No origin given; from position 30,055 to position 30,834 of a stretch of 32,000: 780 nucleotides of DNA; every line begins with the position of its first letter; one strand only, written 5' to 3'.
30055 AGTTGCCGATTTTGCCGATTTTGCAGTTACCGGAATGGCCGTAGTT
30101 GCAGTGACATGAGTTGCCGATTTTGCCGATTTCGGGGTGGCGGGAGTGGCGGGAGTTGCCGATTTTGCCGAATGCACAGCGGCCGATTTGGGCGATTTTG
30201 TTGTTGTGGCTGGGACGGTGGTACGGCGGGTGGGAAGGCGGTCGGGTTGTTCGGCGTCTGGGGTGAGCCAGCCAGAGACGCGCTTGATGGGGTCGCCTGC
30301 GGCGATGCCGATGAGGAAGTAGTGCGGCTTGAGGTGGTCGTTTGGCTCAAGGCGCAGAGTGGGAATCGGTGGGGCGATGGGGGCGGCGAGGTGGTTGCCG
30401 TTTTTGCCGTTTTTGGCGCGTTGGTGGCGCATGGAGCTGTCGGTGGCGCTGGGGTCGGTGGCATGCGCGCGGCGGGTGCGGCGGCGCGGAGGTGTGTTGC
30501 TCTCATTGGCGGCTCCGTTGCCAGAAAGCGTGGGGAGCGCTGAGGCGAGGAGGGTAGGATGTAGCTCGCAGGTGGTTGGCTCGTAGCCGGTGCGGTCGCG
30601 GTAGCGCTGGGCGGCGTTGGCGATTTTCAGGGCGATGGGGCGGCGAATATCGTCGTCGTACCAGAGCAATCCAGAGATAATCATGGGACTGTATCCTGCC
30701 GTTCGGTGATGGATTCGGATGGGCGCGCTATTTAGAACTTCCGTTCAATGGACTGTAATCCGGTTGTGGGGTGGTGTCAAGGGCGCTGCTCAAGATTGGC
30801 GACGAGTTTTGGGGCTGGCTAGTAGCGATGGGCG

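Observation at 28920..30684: ORF tail built from a mosaic of short nucleotide repeats that are partly read in different frames and continue past the stop codon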

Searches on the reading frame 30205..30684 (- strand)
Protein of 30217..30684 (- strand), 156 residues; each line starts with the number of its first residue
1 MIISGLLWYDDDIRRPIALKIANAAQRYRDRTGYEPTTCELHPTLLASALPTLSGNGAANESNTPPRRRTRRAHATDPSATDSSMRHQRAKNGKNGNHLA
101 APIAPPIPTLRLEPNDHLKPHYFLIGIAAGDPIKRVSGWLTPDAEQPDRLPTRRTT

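Call 10: find_homologous_proteins(query=window:30217-30684:-, max_evalue=0.001)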
Query seq(156 aa) (156 aa): 1 proteins with E <= 0.001 among 91 candidates.
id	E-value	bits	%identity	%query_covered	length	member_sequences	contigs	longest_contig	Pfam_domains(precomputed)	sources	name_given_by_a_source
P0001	1.5e-28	118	45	99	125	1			-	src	-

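Call 13: find_encoding_contigs(protein=P0001, flank=10000)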
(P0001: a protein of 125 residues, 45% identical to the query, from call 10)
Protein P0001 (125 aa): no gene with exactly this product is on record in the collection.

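Call 16: find_related_loci(query=A1, collection=genome_contigs, flank=10000)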
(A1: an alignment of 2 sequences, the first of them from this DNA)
Query A1 (156 aa) in genome_contigs; peptide patterns used: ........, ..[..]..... (x = any residue, [..] = any of these).
59 stretches matched a pattern; 37 encode a relative of the query (tblastn E <= 1e-3); 37 distinct loci.
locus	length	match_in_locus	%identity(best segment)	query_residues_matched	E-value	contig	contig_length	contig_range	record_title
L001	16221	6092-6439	44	1-155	3e-36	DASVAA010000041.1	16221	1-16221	MAG TPA_asm: Ktedonobacterales bacterium isolate SMAG_U1939 k141_753148, whole genome shotgun sequence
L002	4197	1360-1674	43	1-143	7e-34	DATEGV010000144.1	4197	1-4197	MAG TPA_asm: Ktedonobacterales bacterium isolate SMAG_U8794 k141_2261806, whole genome shotgun sequence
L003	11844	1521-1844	45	1-137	2e-30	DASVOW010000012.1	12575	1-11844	MAG TPA_asm: Ktedonobacterales bacterium isolate SMAG_U3163 k141_277, whole genome shotgun sequence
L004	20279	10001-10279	42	1-135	2e-29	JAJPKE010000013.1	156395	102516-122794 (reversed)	MAG: Chloroflexota bacterium isolate Centralia_MAG_65 k107_31550985, whole genome shotgun sequence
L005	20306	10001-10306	38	1-139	3e-28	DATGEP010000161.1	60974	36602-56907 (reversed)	MAG TPA_asm: Ktedonobacterales bacterium isolate SMAG_U9705 k141_1175827, whole genome shotgun sequence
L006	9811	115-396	41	1-135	2e-27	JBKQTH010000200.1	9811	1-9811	MAG: Ktedonobacterales bacterium isolate MHr2D2E2F__bin_10 MHr2D2E2F_000000134173, whole genome shotgun sequence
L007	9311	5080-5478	40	1-146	2e-26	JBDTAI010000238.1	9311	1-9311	MAG: Ktedonobacterales bacterium isolate cluster2_bin.105 k127_667101, whole genome shotgun sequence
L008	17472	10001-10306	40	1-139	6e-26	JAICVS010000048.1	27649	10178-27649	MAG: Ktedonobacterales bacterium isolate LS_FP_2_bin.4 k141_1218826_length_27649_cov_14.8322, whole genome shotgun seque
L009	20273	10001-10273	41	1-135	8e-25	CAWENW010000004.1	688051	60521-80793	MAG: uncultured Chloroflexia bacterium isolate MFD02579.bin.2.12 genome assembly, contig: contig_15731, whole genome sho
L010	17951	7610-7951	45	1-154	3e-34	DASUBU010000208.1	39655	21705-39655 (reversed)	MAG TPA_asm: Ktedonobacterales bacterium isolate SMAG_U2529 k141_894249, whole genome shotgun sequence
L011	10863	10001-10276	37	1-131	8e-21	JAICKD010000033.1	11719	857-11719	MAG: Ktedonobacterales bacterium isolate GZL_HY_2_bin.35 k141_4893508_length_11719_cov_16.2073, whole genome shotgun seq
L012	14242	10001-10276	35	1-131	2e-20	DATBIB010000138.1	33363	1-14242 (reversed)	MAG TPA_asm: Ktedonobacterales bacterium isolate SMAG_U3883 k141_3298243, whole genome shotgun sequence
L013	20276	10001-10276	35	1-131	4e-20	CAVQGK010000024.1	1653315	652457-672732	MAG: uncultured Chloroflexia bacterium isolate MFD05502.bin.2.92 genome assembly, contig: contig_8666, whole genome shot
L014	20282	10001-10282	35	1-133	4e-20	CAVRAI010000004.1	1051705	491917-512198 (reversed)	MAG: uncultured Chloroflexia bacterium isolate MFD00031.bin.1.177 genome assembly, contig: contig_19800, whole genome sh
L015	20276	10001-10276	35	1-131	9e-19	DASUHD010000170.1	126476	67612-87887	MAG TPA_asm: Ktedonobacterales bacterium isolate SMAG_U1423 k141_638559, whole genome shotgun sequence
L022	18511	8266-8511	37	5-88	3e-11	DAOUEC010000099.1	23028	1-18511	MAG TPA_asm: Anaerolineae bacterium isolate N3_163 k131_732805, whole genome shotgun sequence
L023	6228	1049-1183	53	4-48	3e-11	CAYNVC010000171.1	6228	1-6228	MAG TPA_asm: uncultured Anaerolineales bacterium isolate binchicken_co67_58 genome assembly, contig: NODE_14744_length_6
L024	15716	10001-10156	47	5-61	3e-11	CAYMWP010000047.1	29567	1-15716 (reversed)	MAG TPA_asm: uncultured Anaerolineales bacterium isolate binchicken_co334_151 genome assembly, contig: NODE_2531_length_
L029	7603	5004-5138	51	4-48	2e-10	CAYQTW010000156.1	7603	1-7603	MAG TPA_asm: uncultured Anaerolineales bacterium isolate binchicken_co355_303 genome assembly, contig: NODE_8071_length_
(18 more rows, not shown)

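Call 46: search_protein_families(library=pfam, proteins=[window:30217-30684:-], max_evalue=10)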
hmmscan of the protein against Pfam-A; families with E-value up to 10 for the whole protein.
seq(156 aa): 0 families

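Call 49: search_protein_families(library=pfam, proteins=[L010:6864-7370:+, L002:606-1121:+, L023:313-726:+, L024:8112-9251:+, L029:5312-6322:-, L022:9714-10232:-, L002:2771-4072:+, L005:12915-13580:-, L005:13608-14102:-, L009:13287-14897:-], max_evalue=0.001)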
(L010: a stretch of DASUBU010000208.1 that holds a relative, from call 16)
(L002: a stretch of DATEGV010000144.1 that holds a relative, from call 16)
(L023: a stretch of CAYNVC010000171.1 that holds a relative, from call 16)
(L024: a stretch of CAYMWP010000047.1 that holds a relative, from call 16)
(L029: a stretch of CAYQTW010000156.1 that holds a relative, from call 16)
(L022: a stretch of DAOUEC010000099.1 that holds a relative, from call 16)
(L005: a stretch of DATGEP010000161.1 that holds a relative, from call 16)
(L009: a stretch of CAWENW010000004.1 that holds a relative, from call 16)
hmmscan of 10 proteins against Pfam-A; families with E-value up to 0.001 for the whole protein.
L010:6864-7370:+ (168 aa): 2 families
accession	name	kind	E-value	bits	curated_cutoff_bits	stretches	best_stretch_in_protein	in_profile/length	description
PF03449.20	GreA_GreB_N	-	3.2e-19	69.3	24.5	1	16-86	1-71/71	Transcription elongation factor, N-terminal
PF01272.25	GreA_GreB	-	2.8e-18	66.1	26.9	1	100-167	6-75/77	Transcription elongation factor, GreA/GreB, C-term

L002:606-1121:+ (171 aa): 2 families
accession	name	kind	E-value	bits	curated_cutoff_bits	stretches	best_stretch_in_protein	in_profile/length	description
PF03449.20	GreA_GreB_N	-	2.4e-21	76.1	24.5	1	20-90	1-71/71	Transcription elongation factor, N-terminal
PF01272.25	GreA_GreB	-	3.1e-17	62.7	26.9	1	103-170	6-75/77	Transcription elongation factor, GreA/GreB, C-term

L023:313-726:+ (137 aa): 0 families

L024:8112-9251:+ (379 aa): 9 families
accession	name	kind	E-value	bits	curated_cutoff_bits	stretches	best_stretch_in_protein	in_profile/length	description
PF01580.24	FtsK_SpoIIIE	-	3e-36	125.4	24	2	106-207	19-119/221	FtsK/SpoIIIE family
PF17854.6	FtsK_alpha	-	4.1e-12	46.6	22.9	1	3-80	20-100/101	FtsK alpha domain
PF13401.12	AAA_22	-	8.9e-06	26.5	27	1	129-253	7-109/130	AAA domain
PF10412.15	TrwB_AAD_bind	-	7.5e-05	22.2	20.5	0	126-171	14-54/387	Type IV secretion-system coupling protein DNA-binding domain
PF00437.27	T2SSE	-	0.00017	20.8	24.9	1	119-153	134-168/370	Type II/IV secretion system protein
PF25199.1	nSTAND_NTPase5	-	0.00023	21.4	34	0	128-157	42-67/145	Novel STAND NTPase 5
PF01935.23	DUF87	-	0.00035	21.2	23.2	1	128-170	24-62/220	Helicase HerA, central domain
PF20703.3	nSTAND1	-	0.00048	20.3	27.1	1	129-265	35-158/379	Novel STAND NTPase 1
PF05729.18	NACHT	-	0.00073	19.9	26.7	0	130-237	3-94/167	NACHT domain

L029:5312-6322:- (336 aa): 2 families
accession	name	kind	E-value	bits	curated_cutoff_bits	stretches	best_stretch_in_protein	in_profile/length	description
PF21694.2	DNA_pol3_delta_C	-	6.9e-36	123.3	27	1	215-330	4-119/121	DNA polymerase III delta subunit, C-terminal domain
PF06144.19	DNA_pol3_delta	-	2.6e-10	40.8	21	1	9-122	1-117/124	DNA polymerase III, delta subunit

L022:9714-10232:- (172 aa): 1 family
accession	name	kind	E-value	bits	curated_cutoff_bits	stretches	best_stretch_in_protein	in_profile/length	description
PF19928.4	DUF6391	-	3.1e-41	141.1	33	1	15-155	1-134/134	Domain of unknown function (DUF6391)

L002:2771-4072:+ (433 aa): 2 families
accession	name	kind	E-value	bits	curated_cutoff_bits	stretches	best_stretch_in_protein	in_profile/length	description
PF00206.25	Lyase_1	-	8.5e-55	186.8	27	1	6-282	6-309/312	Lyase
PF10397.14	ADSL_C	-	3.6e-22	78.9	32.7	1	349-429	1-78/79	Adenylosuccinate lyase C-terminus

L005:12915-13580:- (221 aa): 8 families
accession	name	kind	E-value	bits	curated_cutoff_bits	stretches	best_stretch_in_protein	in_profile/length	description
PF02254.24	TrkA_N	-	9.2e-30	103.8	23.8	1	3-119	1-116/116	TrkA-N domain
PF02080.26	TrkA_C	-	4.2e-15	55.9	27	1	149-214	1-68/71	TrkA-C domain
PF13241.12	NAD_binding_7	-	4e-06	27.8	22.1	1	3-94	10-91/104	Putative NAD(P)-binding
PF13460.12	NAD_binding_10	-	2.8e-05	24.5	27.2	1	6-86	1-82/184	NAD(P)H-binding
PF03807.23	F420_oxidored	-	3.5e-05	24.8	21.6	1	5-56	5-57/94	NADP oxidoreductase coenzyme F420-dependent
PF01370.27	Epimerase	-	5.7e-05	23.1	20.9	1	4-72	3-71/240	NAD dependent epimerase/dehydratase family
PF05368.20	NmrA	-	0.00021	21.5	27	1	4-77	7-81/298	NmrA-like family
PF13439.12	Glyco_transf_4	-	0.00047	20.7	28.5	0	5-37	1-33/170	Glycosyltransferase Family 4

L005:13608-14102:- (164 aa): 2 families
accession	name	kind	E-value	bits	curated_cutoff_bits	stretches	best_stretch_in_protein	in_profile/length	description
PF02254.24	TrkA_N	-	3.4e-27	95.5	23.8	1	4-117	2-113/116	TrkA-N domain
PF03435.24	Sacchrp_dh_NADP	-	0.00075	20.3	25.1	0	4-43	2-43/129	Saccharopine dehydrogenase NADP binding domain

L009:13287-14897:- (536 aa): 3 families
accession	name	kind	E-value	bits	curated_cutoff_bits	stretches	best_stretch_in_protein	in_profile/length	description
PF09180.16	ProRS-C_1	-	2e-22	79.5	31.5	1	467-536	1-71/71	Prolyl-tRNA synthetase, C-terminal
PF03129.25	HGTP_anticodon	-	3.2e-19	69.3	21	1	344-440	1-93/94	Anticodon binding domain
PF00587.30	tRNA-synt_2b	-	5e-19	69.5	29.3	1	157-324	8-175/179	tRNA synthetase class II core domain (G, H, P, S and T)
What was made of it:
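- Closest known: Beta sliding-clamp-binding motifs. Same: Anaerolineae relatives are encoded next to holA and ftsK (call 49).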

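Call 58: predict_structure(alignment_id=A3)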
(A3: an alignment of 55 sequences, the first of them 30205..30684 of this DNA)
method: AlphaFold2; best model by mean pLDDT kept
length: 160 residues; sequences in the alignment: 55
mean_pLDDT: 77.1   pTM: 0.60
mean pLDDT of the five models: 77.1, 77.0, 77.0, 76.6, 76.6
residues with pLDDT >= 90: 71; 70-90: 23; 50-70: 55; < 50: 11
segments of 3 or more residues with pLDDT < 50: none
pLDDT, mean of each block of 10 residues (from residue 1): 93 91 95 96 91 54 57 56 50 53 73 96 97 91 64 75
secondary structure, 60 per line:
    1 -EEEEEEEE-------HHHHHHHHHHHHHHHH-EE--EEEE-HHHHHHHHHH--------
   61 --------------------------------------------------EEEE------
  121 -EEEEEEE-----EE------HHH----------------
elements in order: E2-9 H17-32 E38-41 H43-52 E111-114 E122-128
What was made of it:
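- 30529..30684 (-): N-domain, first half (aa 1-52). Invariant in the 28-sequence alignment: W8 Y9 D10 D11 D12 K20 C39. AlphaFold2 pLDDT above 90 (call 58).
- The AlphaFold2 model is confident, with pLDDT above 90 over aa 1-50 and 110-140 (call 58).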

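Call 62: fold_search(model_id=the predicted structure, library=pdb)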
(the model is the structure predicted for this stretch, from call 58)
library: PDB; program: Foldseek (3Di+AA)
matches with E <= 10: 30; with E <= 0.001: 0
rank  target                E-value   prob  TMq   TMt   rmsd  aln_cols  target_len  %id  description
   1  8cfa_A                2.3e+00  0.28  0.34  0.24  19.1       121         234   13  HK97 Prohead II as part of a DNA packaging complex (released 2023-05-24)
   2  9lbm_A                2.5e+00  0.18  0.30  0.18  13.8       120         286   13  Cryo-EM structure of bacteriophage phiXacJX1 capsid (released 2025-05-07)
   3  2ft1_F                3.9e+00  0.16  0.34  0.22  13.4       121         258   13  Bacteriophage HK97 Head II (released 2006-02-07)
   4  2ft1_G                4.4e+00  0.15  0.33  0.21  18.9       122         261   16  Bacteriophage HK97 Head II (released 2006-02-07)
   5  8qpq_LA               4.4e+00  0.05  0.17  0.10   3.3        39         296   23  C1 turret to capsid interface of full Haloferax tailed virus 1 adjacent to the portal-capsid interface. (released 2024-10-09)
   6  3wqu_B                4.4e+00  0.03  0.13  0.06   5.6        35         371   14  Staphylococcus aureus FtsA complexed with ATP (released 2014-10-08)
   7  3bjq_C                5.4e+00  0.08  0.15  0.09   4.8        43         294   21  CRYSTAL STRUCTURE OF A PHAGE-RELATED PROTEIN (BB3626) FROM BORDETELLA BRONCHISEPTICA RB50 AT 2.05 A RESOLUTION (released 2007-12-18)
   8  3bjq_B                5.7e+00  0.08  0.15  0.08   4.2        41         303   22  CRYSTAL STRUCTURE OF A PHAGE-RELATED PROTEIN (BB3626) FROM BORDETELLA BRONCHISEPTICA RB50 AT 2.05 A RESOLUTION (released 2007-12-18)
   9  9wvi_D                5.7e+00  0.06  0.15  0.28   3.5        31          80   29  Crystal structure of TONSL UBL mutant - R934W (released 2025-10-08)
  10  2fte_F                6.1e+00  0.13  0.34  0.21  18.6       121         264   15  Bacteriophage HK97 Expansion Intermediate IV (released 2006-02-07)
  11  3bjq_E                6.1e+00  0.11  0.19  0.10   1.2        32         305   22  CRYSTAL STRUCTURE OF A PHAGE-RELATED PROTEIN (BB3626) FROM BORDETELLA BRONCHISEPTICA RB50 AT 2.05 A RESOLUTION (released 2007-12-18)
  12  3bjq_G                6.1e+00  0.08  0.15  0.08   4.2        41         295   22  CRYSTAL STRUCTURE OF A PHAGE-RELATED PROTEIN (BB3626) FROM BORDETELLA BRONCHISEPTICA RB50 AT 2.05 A RESOLUTION (released 2007-12-18)
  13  9wvi_A                6.1e+00  0.06  0.16  0.28   3.3        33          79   27  Crystal structure of TONSL UBL mutant - R934W (released 2025-10-08)
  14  2fs3_F                6.9e+00  0.11  0.33  0.22  12.5       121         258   14  Bacteriophage HK97 K169Y Head I (released 2006-02-07)
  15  3bjq_A                6.9e+00  0.07  0.15  0.08   4.2        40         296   22  CRYSTAL STRUCTURE OF A PHAGE-RELATED PROTEIN (BB3626) FROM BORDETELLA BRONCHISEPTICA RB50 AT 2.05 A RESOLUTION (released 2007-12-18)
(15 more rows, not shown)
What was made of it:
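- Tried and rejected: Foldseek against PDB gave nothing below E=2 (call 62).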

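Call 84: search_protein_families(library=phrogs, proteins=[L023:313-726:+], max_evalue=0.01)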
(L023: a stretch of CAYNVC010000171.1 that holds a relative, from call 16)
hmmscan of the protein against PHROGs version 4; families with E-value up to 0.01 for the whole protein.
L023:313-726:+ (137 aa): 0 families

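Call 85: search_solved_structures(query=A3, max_evalue=1)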
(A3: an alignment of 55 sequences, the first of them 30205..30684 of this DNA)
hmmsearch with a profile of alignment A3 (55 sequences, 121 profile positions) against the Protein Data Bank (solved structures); distinct sequences matched with E-value up to 1: 1.
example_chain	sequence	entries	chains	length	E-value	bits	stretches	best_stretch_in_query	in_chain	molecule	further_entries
6cse_B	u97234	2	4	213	0.84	13.5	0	18-50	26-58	Monoclonal antibody FAB light chain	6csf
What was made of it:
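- Tried and rejected: A profile search against PDB sequences gave nothing (call 85).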

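Call 86: search_protein_families(library=pfam, proteins=[L005:17151-18470:-, L005:18904-19410:-, L004:602-1861:+, L004:2112-2786:+], max_evalue=0.0001)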
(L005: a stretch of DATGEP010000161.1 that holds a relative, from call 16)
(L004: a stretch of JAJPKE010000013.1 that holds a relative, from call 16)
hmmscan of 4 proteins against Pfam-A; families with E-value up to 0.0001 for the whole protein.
L005:17151-18470:- (439 aa): 2 families
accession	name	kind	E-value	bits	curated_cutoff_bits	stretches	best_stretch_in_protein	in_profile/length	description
PF01979.26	Amidohydro_1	-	1.9e-51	175.8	25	1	64-422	1-343/345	Amidohydrolase family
PF07969.17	Amidohydro_3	-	1.1e-13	52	29.7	1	317-403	356-450/472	Amidohydrolase family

L005:18904-19410:- (168 aa): 6 families
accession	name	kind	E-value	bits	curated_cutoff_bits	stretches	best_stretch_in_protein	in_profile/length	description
PF00583.31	Acetyltransf_1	-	1.2e-17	64.7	20.7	1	36-141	16-116/116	Acetyltransferase (GNAT) family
PF13420.13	Acetyltransf_4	-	7.9e-14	52.4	24.3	1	3-160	1-153/155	Acetyltransferase (GNAT) domain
PF13673.13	Acetyltransf_10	-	2.9e-13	50.3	23.6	1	42-149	20-115/128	Acetyltransferase (GNAT) domain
PF13508.13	Acetyltransf_7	-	2.2e-10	41.2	27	1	59-142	7-83/84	Acetyltransferase (GNAT) domain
PF08445.16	FR47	-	6.7e-08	32.9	22.1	1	82-143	20-79/86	FR47-like protein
PF13302.13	Acetyltransf_3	-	2.9e-07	31.7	25.4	1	2-142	3-138/138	Acetyltransferase (GNAT) domain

L004:602-1861:+ (419 aa): 3 families
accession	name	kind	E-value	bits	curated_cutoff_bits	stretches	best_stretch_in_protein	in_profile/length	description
PF10509.15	GalKase_gal_bdg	-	5.1e-17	61.6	23.1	1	36-75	11-49/49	Galactokinase galactose-binding signature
PF00288.32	GHMP_kinases_N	-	4.5e-16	59.3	22.3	1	116-203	2-85/87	GHMP kinases N terminal domain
PF08544.19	GHMP_kinases_C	-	2.2e-12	47.6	21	1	314-393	2-82/85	GHMP kinases C terminal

L004:2112-2786:+ (224 aa): 2 families
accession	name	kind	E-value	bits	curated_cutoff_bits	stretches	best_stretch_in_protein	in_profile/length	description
PF03449.20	GreA_GreB_N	-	1.2e-19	70.7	24.5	1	73-143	1-71/71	Transcription elongation factor, N-terminal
PF01272.25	GreA_GreB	-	6.9e-19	68.1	26.9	1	154-224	4-76/77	Transcription elongation factor, GreA/GreB, C-term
